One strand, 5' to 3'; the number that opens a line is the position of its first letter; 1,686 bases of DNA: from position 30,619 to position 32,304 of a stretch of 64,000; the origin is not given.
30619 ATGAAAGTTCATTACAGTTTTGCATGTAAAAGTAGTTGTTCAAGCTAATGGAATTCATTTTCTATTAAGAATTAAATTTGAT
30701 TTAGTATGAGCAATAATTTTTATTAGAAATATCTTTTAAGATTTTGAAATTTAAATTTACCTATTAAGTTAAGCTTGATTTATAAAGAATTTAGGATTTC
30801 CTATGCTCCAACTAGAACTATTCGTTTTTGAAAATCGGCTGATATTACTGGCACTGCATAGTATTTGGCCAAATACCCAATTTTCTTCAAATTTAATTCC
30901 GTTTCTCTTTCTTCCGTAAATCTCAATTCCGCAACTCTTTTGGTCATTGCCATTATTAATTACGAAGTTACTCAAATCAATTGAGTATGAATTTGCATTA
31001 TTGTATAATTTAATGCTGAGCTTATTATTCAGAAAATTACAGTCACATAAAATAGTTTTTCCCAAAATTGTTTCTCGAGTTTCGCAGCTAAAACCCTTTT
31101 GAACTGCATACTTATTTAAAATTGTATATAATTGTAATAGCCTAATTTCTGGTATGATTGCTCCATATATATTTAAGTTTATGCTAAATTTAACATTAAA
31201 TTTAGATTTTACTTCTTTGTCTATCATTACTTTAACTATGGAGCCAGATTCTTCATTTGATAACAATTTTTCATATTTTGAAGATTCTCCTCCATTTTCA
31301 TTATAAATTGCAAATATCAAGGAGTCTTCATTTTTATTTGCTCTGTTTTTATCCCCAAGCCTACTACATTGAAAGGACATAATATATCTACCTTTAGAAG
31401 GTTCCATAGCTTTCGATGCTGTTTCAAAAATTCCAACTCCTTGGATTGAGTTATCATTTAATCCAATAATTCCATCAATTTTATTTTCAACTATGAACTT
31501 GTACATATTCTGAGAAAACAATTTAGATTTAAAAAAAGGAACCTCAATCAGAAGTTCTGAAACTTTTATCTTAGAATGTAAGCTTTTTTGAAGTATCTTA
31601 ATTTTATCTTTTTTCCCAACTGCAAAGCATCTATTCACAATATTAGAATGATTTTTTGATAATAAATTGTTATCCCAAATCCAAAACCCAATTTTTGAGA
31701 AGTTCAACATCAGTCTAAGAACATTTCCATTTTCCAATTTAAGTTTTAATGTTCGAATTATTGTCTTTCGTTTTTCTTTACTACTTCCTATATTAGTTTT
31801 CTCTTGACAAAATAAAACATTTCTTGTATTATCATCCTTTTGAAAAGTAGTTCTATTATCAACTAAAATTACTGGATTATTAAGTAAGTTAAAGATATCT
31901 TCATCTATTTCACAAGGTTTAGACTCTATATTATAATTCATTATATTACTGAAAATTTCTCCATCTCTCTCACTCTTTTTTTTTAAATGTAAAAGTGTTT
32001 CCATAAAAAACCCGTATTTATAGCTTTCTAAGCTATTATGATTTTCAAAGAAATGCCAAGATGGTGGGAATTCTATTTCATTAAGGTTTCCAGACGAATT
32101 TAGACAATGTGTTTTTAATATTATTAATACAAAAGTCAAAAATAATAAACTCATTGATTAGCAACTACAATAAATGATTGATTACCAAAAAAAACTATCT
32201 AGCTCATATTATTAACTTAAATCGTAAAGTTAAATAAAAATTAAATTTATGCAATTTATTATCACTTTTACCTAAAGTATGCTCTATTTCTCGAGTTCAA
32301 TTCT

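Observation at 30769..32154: Secreted pepsin-fold protein with both catalytic aspartate motifs lost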

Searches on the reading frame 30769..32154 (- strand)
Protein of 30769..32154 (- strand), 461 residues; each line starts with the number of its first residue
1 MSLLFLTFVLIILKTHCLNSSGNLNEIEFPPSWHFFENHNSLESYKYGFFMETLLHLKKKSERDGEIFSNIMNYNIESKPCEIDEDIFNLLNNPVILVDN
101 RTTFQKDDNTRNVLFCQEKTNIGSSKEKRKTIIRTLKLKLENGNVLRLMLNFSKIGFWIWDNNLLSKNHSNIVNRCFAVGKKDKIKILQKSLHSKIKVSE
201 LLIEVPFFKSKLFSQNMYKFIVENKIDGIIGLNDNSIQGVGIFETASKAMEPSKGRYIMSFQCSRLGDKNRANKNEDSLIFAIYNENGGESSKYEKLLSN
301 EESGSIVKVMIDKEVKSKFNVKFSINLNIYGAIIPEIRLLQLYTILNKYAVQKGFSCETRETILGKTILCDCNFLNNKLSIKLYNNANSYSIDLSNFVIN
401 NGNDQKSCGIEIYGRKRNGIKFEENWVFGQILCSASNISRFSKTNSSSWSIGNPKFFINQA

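Call 3: search_protein_families(library=pfam, proteins=[window:30769-32154:-], max_evalue=10)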
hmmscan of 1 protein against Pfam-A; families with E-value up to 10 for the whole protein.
window:30769-32154:- (461 aa): 2 families
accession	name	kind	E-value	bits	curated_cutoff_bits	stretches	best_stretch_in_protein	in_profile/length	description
PF22875.4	Glu2-Pro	-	0.023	15.2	27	1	104-162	52-109/130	Glu2-Pro domain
PF23669.1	WH_MCM2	-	0.059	14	27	1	182-224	30-72/75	DNA replication licensing factor MCM2-like, winged-helix domain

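Call 4: search_solved_structures(query=window:30769-32154:-, max_evalue=10, show_alignments=3)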
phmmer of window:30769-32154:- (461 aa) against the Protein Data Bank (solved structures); distinct sequences matched with E-value up to 10: 5.
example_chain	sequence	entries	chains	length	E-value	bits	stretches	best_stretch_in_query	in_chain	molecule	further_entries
5ham_A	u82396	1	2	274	0.48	12.1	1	67-143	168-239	RickCE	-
3bb3_A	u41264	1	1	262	0.69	11.6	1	262-311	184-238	T7I23.11 protein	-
3def_A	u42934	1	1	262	0.69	11.6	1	262-311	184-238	T7I23.11 protein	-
2j3e_A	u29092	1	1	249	0.71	11.6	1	262-303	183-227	T7I23.11 PROTEIN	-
3bb4_A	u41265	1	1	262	0.79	11.4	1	262-311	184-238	T7I23.11 protein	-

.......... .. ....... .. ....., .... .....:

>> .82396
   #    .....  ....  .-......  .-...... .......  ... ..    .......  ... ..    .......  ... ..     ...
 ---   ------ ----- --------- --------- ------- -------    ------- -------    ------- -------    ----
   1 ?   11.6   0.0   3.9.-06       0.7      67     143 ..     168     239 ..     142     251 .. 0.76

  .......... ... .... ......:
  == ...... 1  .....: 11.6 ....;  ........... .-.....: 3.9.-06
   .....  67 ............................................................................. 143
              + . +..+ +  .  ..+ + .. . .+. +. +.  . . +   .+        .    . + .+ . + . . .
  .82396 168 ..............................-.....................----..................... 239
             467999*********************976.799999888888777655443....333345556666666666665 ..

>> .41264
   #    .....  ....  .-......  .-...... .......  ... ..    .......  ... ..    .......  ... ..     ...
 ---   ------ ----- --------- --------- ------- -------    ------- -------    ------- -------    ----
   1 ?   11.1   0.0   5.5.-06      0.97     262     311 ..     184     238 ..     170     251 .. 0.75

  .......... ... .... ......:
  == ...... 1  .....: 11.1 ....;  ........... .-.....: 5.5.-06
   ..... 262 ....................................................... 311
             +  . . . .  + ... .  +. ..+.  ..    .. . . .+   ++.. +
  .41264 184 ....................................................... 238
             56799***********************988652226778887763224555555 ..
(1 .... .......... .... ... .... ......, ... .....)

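Call 5: find_homologous_proteins(query=window:30769-32154:-, max_evalue=0.001)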
Query window:30769-32154:- (461 aa): 10 proteins with E <= 0.001 among 4864 candidates.
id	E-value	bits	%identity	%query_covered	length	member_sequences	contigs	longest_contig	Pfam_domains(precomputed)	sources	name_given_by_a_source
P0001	1.9e-287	971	95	100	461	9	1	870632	-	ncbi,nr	ncbi:Signal peptide region containing protein [Cryptosporidium tyzzeri]|nr:Signal peptide region con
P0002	2.4e-241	819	79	100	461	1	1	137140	-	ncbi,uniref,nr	ncbi:uncharacterized protein ELE39_003295 [Cryptosporidium sp. chipmunk genotype I]|uniref:uncharact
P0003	4.0e-236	802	90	89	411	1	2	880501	-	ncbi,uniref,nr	ncbi:hypothetical protein CmeUKMEL1_17995 [Cryptosporidium meleagridis]|uniref:Uncharacterized prote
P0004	1.1e-215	734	73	96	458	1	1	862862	-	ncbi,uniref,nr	ncbi:uncharacterized protein cubi_00023 [Cryptosporidium ubiquitum]|uniref:Uncharacterized protein n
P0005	1.3e-203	695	68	100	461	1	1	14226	-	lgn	-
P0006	1.0e-172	593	58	99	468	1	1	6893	-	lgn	-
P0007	3.8e-170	584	56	99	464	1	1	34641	-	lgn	-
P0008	1.3e-155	536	53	99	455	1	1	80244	-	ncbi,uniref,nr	ncbi:putative signal peptide-containing secreted protein [Cryptosporidium canis]|uniref:Signal pepti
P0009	4.9e-154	531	52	99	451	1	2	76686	-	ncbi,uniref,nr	ncbi:putative signal peptide-containing secreted protein [Cryptosporidium canis]|uniref:Signal pepti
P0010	4.4e-99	350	42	95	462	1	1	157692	-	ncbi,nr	ncbi:putative secreted protein, signal peptide [Cryptosporidium felis]|nr:putative secreted protein,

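Call 8: search_solved_structures(query=A1, max_evalue=10, show_alignments=3)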
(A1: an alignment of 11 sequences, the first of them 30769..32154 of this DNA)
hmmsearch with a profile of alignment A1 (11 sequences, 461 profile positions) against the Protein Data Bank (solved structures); distinct sequences matched with E-value up to 10: 1.
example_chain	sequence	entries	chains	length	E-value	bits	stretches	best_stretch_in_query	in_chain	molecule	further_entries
8e73_B7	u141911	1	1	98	1.1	11.1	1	14-65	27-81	NDUB7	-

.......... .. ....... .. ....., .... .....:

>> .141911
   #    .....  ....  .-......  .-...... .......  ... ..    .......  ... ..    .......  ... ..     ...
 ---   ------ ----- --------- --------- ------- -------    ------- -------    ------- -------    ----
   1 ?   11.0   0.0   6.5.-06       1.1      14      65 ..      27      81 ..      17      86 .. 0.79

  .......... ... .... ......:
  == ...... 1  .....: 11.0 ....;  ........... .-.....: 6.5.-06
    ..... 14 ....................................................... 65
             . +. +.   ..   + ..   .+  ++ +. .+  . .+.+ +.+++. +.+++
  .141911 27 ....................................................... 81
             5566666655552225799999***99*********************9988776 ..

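Call 14: list_cluster_members(proteins=[window:30769-32154:-, P0001])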
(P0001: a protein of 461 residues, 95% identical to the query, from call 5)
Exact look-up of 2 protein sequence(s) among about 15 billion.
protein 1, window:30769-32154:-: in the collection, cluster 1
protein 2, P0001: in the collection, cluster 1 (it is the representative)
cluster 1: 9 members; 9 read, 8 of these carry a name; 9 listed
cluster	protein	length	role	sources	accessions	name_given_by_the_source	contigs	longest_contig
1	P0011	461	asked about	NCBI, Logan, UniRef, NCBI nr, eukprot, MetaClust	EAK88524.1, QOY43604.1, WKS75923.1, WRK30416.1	hypothetical protein [Cryptosporidium parvum Iowa II] | Predicted secreted protein, signal peptide n=2 Tax=Cryptosporidium parvum TaxID=5807 ... | QOY43604.1 hypothetical protein CPATCC_000408 [Cryptosporidium parvum]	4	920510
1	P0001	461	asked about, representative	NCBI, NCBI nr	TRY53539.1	Signal peptide region containing protein [Cryptosporidium tyzzeri]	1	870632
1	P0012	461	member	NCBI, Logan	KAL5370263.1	putative signal peptide-containing secreted protein [Cryptosporidium parvum]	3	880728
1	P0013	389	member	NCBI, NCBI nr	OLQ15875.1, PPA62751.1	hypothetical protein ChUKH1_12775 [Cryptosporidium hominis] | hypothetical protein ChTU502y2012_302g0130 [Cryptosporidium hominis]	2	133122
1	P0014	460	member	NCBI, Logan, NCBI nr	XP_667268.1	hypothetical protein [Cryptosporidium hominis TU502]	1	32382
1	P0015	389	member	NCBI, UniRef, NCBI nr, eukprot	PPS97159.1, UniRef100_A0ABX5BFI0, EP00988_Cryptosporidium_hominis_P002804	Uncharacterized protein GY17_00001023 [Cryptosporidium hominis] | Uncharacterized protein n=2 Tax=Cryptosporidium hominis TaxID=237895 ... | PPS97159.1 Uncharacterized protein GY17_00001023 [Cryptosporidium hominis]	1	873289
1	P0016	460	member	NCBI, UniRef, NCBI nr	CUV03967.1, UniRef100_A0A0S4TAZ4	unnamed protein product [Cryptosporidium hominis] | Peptidase A1 domain-containing protein n=1 Tax=Cryptosporidium hominis TaxID=237895 ...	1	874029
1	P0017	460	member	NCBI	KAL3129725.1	putative signal peptide-containing secreted [Cryptosporidium hominis]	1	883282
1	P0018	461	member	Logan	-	-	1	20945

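Call 17: search_protein_representatives(alignment_id=A1)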
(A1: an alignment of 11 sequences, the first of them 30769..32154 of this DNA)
Query: 11 sequences, 461 profile positions. Proteins with E-value up to 0.001 (for the whole library): 4; up to 1e-10: 4; up to 1e-30: 4. The best 4 are listed.
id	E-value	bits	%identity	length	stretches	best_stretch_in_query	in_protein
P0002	7.1e-249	842.5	-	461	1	1-460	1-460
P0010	6.4e-192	654.7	-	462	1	1-454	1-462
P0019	1.3e-64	235.0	-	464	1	16-453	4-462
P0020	1.4e-56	208.5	-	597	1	5-458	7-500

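Call 19: predict_structure(alignment_id=A1)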
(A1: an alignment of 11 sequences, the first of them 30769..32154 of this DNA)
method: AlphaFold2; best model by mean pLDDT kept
length: 461 residues; sequences in the alignment: 11
mean_pLDDT: 42.3   pTM: 0.39
mean pLDDT of the five models: 42.3, 40.6, 34.2, 33.8, 30.7
residues with pLDDT >= 90: 0; 70-90: 31; 50-70: 112; < 50: 318
segments of 3 or more residues with pLDDT < 50: 13-73, 100-110, 119-124, 152-156, 169-172, 186-207, 231-311, 319-340, 356-461
pLDDT, mean of each block of 10 residues (from residue 1): 68 43 24 25 29 36 34 56 76 59 42 59 61 62 62 52 53 59 50 29 41 68 72 30 27 32 26 25 23 23 40 51 29 42 55 52 36 48 42 39 31 31 26 28 27 25 27
secondary structure, 60 per line:
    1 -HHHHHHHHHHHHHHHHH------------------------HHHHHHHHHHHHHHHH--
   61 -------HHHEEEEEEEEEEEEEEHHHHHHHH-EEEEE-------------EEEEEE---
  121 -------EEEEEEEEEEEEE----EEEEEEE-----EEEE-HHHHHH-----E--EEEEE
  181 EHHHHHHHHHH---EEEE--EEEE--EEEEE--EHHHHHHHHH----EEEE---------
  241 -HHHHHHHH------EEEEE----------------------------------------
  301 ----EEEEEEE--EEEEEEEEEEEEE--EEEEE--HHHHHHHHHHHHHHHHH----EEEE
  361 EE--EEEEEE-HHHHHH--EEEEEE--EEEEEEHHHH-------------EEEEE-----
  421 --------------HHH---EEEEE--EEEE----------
elements in order: H2-18 H43-58 E71-84 H85-92 E94-98 E112-117 E128-140 E145-151 E157-160 H162-167 E176-181 H182-191 E195-198 E201-204 E207-211 H215-223 E228-231 H242-249 E256-260 E305-311 E314-326 E329-333 H336-352 E357-362 E365-370 H372-377 E380-385 E388-393 H394-397 E411-415 E441-445 E448-451

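Call 21: search_protein_families(library=pfam, alignment_id=A2, max_evalue=10)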
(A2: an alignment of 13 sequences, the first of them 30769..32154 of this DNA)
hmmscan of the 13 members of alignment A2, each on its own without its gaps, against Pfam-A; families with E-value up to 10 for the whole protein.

A. member 1, window:30769-32154:- (461 aa): 2 families
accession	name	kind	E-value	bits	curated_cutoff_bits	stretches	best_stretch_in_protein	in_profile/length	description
PF22875.4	Glu2-Pro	-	0.023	15.2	27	1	104-162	52-109/130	Glu2-Pro domain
PF23669.1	WH_MCM2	-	0.059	14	27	1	182-224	30-72/75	DNA replication licensing factor MCM2-like, winged-helix domain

B. families by the number of members that match (of 13 scanned): 5 families
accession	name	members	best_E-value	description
PF22875.4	Glu2-Pro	3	0.0062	Glu2-Pro domain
PF23669.1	WH_MCM2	2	0.059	DNA replication licensing factor MCM2-like, winged-helix domain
PF12430.13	ABA_GPCR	1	0.023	Abscisic acid G-protein coupled receptor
PF00026.29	Asp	1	0.024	Eukaryotic aspartyl protease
PF05814.16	Ac76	1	0.09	Orf76 (Ac76)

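Call 22: find_homologous_proteins(query=A2, max_evalue=0.01)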
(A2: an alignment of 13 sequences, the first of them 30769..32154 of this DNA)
Query A2 (13 sequences) (461 aa, profile of the alignment): 12 proteins with E <= 0.01 among 8000 candidates.
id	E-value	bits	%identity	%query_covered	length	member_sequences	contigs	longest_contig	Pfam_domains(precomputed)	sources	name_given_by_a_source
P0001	1.8e-226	770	95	100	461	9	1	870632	-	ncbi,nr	ncbi:Signal peptide region containing protein [Cryptosporidium tyzzeri]|nr:Signal peptide region con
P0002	3.9e-225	766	79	100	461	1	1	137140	-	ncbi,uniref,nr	ncbi:uncharacterized protein ELE39_003295 [Cryptosporidium sp. chipmunk genotype I]|uniref:uncharact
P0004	2.3e-221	753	73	96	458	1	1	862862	-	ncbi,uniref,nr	ncbi:uncharacterized protein cubi_00023 [Cryptosporidium ubiquitum]|uniref:Uncharacterized protein n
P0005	5.5e-220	749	68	100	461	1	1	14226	-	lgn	-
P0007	1.9e-214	731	56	99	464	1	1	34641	-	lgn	-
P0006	2.9e-213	727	58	99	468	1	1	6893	-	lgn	-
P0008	2.5e-207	707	53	99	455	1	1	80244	-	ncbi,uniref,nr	ncbi:putative signal peptide-containing secreted protein [Cryptosporidium canis]|uniref:Signal pepti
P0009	2.7e-204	697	52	99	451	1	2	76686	-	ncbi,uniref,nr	ncbi:putative signal peptide-containing secreted protein [Cryptosporidium canis]|uniref:Signal pepti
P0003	1.0e-191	656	90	89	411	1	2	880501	-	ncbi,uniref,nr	ncbi:hypothetical protein CmeUKMEL1_17995 [Cryptosporidium meleagridis]|uniref:Uncharacterized prote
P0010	4.1e-172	591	42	95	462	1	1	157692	-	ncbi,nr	ncbi:putative secreted protein, signal peptide [Cryptosporidium felis]|nr:putative secreted protein,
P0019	3.2e-145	502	29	92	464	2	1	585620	-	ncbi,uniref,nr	ncbi:hypothetical protein FG379_000101 [Cryptosporidium bovis]|uniref:uncharacterized protein n=1 Ta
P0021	7.5e-111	389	31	92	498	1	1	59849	-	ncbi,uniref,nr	ncbi:hypothetical protein FG386_002228 [Cryptosporidium ryanae]|uniref:uncharacterized protein n=1 T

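Call 23: search_protein_families(library=pfam, proteins=[P0019, P0020, P0021, P0010, P0008], max_evalue=10)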
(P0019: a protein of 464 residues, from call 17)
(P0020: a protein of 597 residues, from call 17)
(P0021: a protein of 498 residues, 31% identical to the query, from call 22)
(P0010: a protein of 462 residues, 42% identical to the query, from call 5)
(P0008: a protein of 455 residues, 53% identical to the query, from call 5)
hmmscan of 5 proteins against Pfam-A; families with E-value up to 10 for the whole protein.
P0019 (464 aa): 1 family
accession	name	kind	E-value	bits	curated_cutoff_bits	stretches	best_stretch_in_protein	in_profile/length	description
PF00026.29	Asp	-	0.024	14.5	19.9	2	321-443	200-298/315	Eukaryotic aspartyl protease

P0020 (597 aa): 2 families
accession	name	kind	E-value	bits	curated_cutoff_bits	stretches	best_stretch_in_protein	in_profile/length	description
PF12430.13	ABA_GPCR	-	0.023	14.9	22.1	1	500-562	42-108/180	Abscisic acid G-protein coupled receptor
PF05814.16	Ac76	-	0.09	13.3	22.5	1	522-548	19-47/83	Orf76 (Ac76)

P0021 (498 aa): 1 family
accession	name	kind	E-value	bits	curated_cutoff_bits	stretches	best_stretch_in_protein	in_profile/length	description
PF00026.29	Asp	-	0.018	14.9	19.9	1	424-477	250-298/315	Eukaryotic aspartyl protease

P0010 (462 aa): 0 families

P0008 (455 aa): 0 families

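Call 34: fold_search(model_id=the predicted structure, library=pdb)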
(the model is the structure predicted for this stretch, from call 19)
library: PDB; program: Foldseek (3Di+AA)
matches with E <= 10: 435; with E <= 0.001: 0
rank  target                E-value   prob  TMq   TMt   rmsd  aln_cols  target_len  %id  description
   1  1g0v_A                1.5e-02  0.25  0.13  0.17  19.1       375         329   12  THE STRUCTURE OF PROTEINASE A COMPLEXED WITH A IA3 MUTANT, MVV (released 2001-04-21)
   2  5pep                  1.6e-02  0.33  0.15  0.19  18.2       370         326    9  X-RAY ANALYSES OF ASPARTIC PROTEASES. II. THREE-DIMENSIONAL STRUCTURE OF THE HEXAGONAL CRYSTAL FORM OF PORCINE PEPSIN AT (released 1990-07-15)
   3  1fmx_A                1.9e-02  0.35  0.15  0.20  18.8       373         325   12  STRUCTURE OF NATIVE PROTEINASE A IN THE SPACE GROUP P21 (released 2002-07-31)
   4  4cms                  2.5e-02  0.33  0.15  0.20  18.4       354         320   11  X-RAY ANALYSES OF ASPARTIC PROTEINASES IV. STRUCTURE AND REFINEMENT AT 2.2 ANGSTROMS RESOLUTION OF BOVINE CHYMOSIN (released 1991-11-07)
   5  1psn                  3.0e-02  0.23  0.14  0.18  17.4       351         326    9  THE CRYSTAL STRUCTURE OF HUMAN PEPSIN AND ITS COMPLEX WITH PEPSTATIN (released 1995-04-20)
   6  1fmu                  3.2e-02  0.21  0.12  0.17  18.6       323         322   12  STRUCTURE OF NATIVE PROTEINASE A IN P3221 SPACE GROUP. (released 2002-07-31)
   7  1dp5_A                3.6e-02  0.16  0.12  0.16  19.7       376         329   11  THE STRUCTURE OF PROTEINASE A COMPLEXED WITH A IA3 MUTANT INHIBITOR (released 2000-05-03)
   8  1pso_E                3.8e-02  0.16  0.13  0.17  17.8       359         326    9  The crystal structure of human pepsin and its complex with pepstatin (released 1995-04-20)
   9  4ya8_D                3.8e-02  0.12  0.12  0.15  17.0       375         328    8  structure of plasmepsin II from Plasmodium Falciparum complexed with inhibitor PG394 (released 2015-12-09)
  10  3cms                  4.4e-02  0.18  0.13  0.17  18.3       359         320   10  ENGINEERING ENZYME SUB-SITE SPECIFICITY: PREPARATION, KINETIC CHARACTERIZATION AND X-RAY ANALYSIS AT 2.0-ANGSTROMS RESOL (released 1992-10-15)
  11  4rld_A                5.9e-02  0.20  0.13  0.17  18.1       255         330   12  Crystal structure of kkf mutant of bla G 2 protein (released 2015-10-21)
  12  1qrp                  5.9e-02  0.18  0.15  0.19  17.3       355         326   10  Human pepsin 3A in complex with a phosphonate inhibitor IVA-VAL-VAL-LEU(P)-(O)PHE-ALA-ALA-OME (released 1999-06-18)
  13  5n7n_D                5.9e-02  0.15  0.13  0.16  18.6       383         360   10  CRYSTAL STRUCTURE OF CATHEPSIN D ZYMOGEN FROM THE TICK IXODES RICINUS (IRCD1) (released 2017-12-27)
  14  1cms                  6.5e-02  0.18  0.15  0.19  18.3       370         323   11  THE THREE-DIMENSIONAL STRUCTURE OF RECOMBINANT BOVINE CHYMOSIN AT 2.3 ANGSTROMS RESOLUTION (released 1990-01-15)
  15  2jxr_A                6.5e-02  0.13  0.11  0.15  18.5       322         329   14  STRUCTURE OF YEAST PROTEINASE A (released 1997-10-29)
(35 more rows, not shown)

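Call 42: predict_structure(alignment_id=A5)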
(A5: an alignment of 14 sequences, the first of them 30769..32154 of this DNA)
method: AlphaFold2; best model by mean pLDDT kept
length: 461 residues; sequences in the alignment: 14
mean_pLDDT: 54.1   pTM: 0.50
mean pLDDT of the five models: 54.1, 49.7, 48.4, 45.7, 40.1
residues with pLDDT >= 90: 18; 70-90: 113; 50-70: 114; < 50: 216
segments of 3 or more residues with pLDDT < 50: 3-6, 8-68, 102-109, 121-124, 194-197, 252-254, 261-275, 285-335, 381-392, 401-404, 411-440, 449-461
pLDDT, mean of each block of 10 residues (from residue 1): 49 37 26 25 22 27 39 69 81 71 42 74 61 79 88 78 67 73 85 53 86 88 90 64 67 53 43 48 44 30 32 36 25 47 71 77 58 67 38 53 54 32 28 35 50 28 29
secondary structure, 60 per line:
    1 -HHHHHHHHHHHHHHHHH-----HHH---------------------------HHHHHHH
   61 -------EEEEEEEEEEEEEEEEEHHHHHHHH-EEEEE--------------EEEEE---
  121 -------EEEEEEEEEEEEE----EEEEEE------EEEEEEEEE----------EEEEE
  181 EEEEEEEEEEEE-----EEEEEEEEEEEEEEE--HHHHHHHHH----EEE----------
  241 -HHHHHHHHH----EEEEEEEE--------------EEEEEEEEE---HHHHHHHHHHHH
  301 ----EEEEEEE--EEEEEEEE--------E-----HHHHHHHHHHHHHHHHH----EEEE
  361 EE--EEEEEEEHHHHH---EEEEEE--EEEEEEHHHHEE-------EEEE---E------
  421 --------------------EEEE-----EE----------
elements in order: H2-18 H54-60 E68-84 H85-92 E94-98 E113-117 E128-140 E145-150 E157-165 E176-192 E198-212 H215-223 E228-230 H242-250 E255-262 E277-285 H289-300 E305-311 E314-321 H336-352 E357-362 E365-371 H372-376 E380-385 E388-393 H394-397 E407-410 E441-444
